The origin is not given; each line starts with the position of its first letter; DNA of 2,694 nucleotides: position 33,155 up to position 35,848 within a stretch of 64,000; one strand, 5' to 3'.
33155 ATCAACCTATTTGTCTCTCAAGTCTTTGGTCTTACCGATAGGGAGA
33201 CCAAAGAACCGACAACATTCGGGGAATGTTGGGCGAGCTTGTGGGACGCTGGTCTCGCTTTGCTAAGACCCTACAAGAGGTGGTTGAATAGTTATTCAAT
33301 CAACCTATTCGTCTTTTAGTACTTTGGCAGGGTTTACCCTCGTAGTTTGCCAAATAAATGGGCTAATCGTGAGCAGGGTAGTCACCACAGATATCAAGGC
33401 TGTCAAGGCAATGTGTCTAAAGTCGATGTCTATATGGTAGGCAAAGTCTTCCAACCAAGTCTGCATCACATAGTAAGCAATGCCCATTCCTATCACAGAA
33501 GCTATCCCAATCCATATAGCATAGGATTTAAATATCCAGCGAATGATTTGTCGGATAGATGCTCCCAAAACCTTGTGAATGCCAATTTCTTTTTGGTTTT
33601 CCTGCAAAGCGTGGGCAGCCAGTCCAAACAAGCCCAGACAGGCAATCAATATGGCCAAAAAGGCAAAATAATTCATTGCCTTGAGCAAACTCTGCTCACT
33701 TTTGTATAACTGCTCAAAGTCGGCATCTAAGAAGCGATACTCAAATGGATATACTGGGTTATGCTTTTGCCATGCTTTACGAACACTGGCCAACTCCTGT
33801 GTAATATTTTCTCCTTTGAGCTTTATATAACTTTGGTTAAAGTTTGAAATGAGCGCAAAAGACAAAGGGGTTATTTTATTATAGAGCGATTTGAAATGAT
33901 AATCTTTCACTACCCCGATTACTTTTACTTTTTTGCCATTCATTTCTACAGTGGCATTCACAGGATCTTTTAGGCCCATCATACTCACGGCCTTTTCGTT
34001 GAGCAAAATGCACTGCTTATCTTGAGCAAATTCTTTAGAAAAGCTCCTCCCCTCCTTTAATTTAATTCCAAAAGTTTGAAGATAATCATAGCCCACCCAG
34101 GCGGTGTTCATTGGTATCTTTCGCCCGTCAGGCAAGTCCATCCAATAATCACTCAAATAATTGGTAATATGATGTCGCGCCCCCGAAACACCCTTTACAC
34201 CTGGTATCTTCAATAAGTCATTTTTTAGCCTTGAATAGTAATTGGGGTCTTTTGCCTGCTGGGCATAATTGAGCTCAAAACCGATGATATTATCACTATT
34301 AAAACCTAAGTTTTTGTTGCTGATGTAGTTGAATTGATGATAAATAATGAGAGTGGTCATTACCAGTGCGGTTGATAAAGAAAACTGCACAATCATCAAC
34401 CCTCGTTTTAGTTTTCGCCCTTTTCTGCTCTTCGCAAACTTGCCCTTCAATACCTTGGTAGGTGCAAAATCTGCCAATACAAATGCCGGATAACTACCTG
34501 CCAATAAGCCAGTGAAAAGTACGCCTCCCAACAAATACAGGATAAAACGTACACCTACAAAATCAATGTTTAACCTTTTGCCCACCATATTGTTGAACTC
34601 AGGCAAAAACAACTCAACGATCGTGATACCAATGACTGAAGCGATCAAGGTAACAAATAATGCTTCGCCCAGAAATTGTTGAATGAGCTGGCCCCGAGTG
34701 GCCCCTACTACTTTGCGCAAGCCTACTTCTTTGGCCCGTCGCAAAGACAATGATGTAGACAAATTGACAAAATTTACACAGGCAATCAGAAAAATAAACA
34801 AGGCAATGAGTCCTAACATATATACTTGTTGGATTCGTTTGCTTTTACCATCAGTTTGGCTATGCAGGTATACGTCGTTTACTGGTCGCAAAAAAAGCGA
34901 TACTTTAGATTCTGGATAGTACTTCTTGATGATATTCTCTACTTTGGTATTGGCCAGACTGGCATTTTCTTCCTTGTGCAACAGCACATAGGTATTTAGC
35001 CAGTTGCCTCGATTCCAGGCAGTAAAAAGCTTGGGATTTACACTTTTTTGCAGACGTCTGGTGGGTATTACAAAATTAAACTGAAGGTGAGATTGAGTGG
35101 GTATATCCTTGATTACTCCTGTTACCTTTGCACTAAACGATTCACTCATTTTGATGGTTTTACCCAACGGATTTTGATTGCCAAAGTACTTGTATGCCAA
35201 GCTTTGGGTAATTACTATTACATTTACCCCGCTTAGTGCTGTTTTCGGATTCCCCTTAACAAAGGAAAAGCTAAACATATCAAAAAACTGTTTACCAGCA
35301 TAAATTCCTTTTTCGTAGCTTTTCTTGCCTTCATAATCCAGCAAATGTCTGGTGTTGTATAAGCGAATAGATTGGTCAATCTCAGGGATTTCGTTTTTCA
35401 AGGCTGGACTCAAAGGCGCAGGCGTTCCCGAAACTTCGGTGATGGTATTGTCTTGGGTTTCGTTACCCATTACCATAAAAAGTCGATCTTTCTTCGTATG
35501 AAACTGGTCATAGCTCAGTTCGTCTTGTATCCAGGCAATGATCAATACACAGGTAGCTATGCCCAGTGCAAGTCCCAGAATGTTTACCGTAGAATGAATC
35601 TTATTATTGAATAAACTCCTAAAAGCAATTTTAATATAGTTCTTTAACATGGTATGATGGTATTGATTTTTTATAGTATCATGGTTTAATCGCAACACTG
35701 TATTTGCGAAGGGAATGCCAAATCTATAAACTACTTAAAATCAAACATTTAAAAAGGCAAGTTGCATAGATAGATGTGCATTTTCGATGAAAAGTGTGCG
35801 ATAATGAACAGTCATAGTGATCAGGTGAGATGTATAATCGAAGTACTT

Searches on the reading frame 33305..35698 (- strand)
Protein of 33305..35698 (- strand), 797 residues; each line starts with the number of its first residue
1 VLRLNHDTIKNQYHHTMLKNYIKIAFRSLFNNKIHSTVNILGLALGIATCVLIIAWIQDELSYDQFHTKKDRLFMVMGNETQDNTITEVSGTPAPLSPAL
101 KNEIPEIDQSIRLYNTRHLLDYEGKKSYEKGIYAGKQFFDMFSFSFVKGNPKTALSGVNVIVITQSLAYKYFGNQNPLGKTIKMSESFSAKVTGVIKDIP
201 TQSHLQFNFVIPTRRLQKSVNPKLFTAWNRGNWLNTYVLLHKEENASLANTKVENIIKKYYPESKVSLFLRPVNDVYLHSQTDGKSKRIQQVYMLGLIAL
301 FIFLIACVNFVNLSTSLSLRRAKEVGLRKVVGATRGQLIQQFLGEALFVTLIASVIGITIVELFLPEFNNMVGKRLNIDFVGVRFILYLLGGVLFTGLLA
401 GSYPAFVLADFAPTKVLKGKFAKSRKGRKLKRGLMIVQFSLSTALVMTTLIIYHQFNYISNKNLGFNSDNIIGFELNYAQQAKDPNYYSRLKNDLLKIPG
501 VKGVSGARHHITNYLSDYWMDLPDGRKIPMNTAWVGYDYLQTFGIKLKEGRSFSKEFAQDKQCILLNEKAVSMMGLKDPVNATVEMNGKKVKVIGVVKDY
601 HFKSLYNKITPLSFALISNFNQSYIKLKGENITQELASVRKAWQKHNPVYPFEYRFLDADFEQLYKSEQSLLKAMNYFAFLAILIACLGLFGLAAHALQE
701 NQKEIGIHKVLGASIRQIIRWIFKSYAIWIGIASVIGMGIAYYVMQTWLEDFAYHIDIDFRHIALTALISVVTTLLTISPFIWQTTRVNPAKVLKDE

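Call 36: search_protein_families(library=pfam, proteins=[window:33305-35698:-], max_evalue=0.00001)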
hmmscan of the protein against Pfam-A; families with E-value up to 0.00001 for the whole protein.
window:33305-35698:- (797 aa): 2 families
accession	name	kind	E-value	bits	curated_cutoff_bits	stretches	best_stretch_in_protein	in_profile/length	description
PF12704.14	MacB_PCD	-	6.6e-39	134.8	27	2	36-255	1-206/207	MacB-like periplasmic core domain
PF02687.27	FtsX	-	2.2e-28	99.1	25.5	2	297-407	2-114/120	FtsX-like permease C-terminal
